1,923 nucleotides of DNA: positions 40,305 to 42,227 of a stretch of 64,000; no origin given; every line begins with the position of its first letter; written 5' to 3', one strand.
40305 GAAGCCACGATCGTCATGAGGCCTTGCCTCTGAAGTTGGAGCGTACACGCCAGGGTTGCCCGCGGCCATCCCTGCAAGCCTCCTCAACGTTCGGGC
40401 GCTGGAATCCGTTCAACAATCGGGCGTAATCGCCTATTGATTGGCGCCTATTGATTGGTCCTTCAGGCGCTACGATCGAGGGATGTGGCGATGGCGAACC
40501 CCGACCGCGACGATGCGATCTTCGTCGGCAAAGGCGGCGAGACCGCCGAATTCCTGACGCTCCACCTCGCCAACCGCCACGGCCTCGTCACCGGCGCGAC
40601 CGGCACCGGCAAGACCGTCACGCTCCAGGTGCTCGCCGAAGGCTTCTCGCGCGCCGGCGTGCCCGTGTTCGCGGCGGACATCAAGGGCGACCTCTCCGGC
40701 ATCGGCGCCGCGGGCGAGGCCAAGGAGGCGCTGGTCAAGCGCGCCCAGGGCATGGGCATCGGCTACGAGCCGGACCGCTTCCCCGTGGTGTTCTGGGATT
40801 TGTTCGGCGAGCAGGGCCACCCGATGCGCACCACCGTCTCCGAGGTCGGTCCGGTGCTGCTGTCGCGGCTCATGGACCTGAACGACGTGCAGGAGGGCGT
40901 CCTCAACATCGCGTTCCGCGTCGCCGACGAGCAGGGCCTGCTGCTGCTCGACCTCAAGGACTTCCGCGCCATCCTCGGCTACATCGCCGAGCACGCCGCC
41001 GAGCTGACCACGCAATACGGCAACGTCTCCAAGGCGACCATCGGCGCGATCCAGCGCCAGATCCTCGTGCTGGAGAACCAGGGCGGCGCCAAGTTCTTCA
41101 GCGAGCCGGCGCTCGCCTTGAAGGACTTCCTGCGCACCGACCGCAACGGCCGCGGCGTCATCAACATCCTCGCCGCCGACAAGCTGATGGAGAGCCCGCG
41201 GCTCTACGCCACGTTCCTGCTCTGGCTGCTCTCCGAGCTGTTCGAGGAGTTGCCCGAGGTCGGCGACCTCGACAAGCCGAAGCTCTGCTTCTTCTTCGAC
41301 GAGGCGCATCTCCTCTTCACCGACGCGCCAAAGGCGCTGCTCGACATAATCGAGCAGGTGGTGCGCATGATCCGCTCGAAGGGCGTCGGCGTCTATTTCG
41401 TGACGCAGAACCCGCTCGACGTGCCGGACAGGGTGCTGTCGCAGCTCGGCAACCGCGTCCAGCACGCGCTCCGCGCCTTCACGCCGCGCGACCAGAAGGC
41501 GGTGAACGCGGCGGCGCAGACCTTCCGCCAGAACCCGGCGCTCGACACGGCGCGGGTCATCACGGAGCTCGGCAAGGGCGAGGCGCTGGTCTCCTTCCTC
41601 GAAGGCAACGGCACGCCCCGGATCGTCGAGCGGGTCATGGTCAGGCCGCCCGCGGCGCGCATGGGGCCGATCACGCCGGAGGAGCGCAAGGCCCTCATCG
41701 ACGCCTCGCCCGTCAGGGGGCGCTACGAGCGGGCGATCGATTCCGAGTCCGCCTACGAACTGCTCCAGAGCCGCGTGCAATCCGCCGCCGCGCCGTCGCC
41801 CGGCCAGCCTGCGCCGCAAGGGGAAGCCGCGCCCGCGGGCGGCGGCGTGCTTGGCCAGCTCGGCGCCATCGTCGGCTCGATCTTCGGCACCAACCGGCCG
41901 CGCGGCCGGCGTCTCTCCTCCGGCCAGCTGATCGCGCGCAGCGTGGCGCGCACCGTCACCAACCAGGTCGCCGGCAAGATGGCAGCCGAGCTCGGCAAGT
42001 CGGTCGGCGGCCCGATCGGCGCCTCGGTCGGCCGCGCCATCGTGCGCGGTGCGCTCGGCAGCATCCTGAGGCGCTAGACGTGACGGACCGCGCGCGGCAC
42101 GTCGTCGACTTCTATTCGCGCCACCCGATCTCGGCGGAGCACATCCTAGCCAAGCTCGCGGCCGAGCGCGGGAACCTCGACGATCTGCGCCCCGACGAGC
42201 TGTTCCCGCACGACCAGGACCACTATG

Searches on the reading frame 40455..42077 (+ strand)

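Call 33: search_protein_families(library=pfam, proteins=[window:40455-42077:+], max_evalue=0.001)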
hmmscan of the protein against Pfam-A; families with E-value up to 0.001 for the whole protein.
window:40455-42077:+ (540 aa): 5 families
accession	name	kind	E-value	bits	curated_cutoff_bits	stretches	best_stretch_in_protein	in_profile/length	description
PF05872.18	HerA_C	-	6.9e-225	747.9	22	1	29-522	10-498/502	Helicase HerA-like C-terminal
PF01935.23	DUF87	-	4.9e-06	27.2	23.2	1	38-230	21-191/220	Helicase HerA, central domain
PF13401.12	AAA_22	-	0.00017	22.4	27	0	41-75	6-40/130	AAA domain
PF12846.13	AAA_10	-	0.0002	21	27.5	0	278-378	243-338/362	AAA-like domain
PF01580.24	FtsK_SpoIIIE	-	0.00052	20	24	0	41-60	40-59/221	FtsK/SpoIIIE family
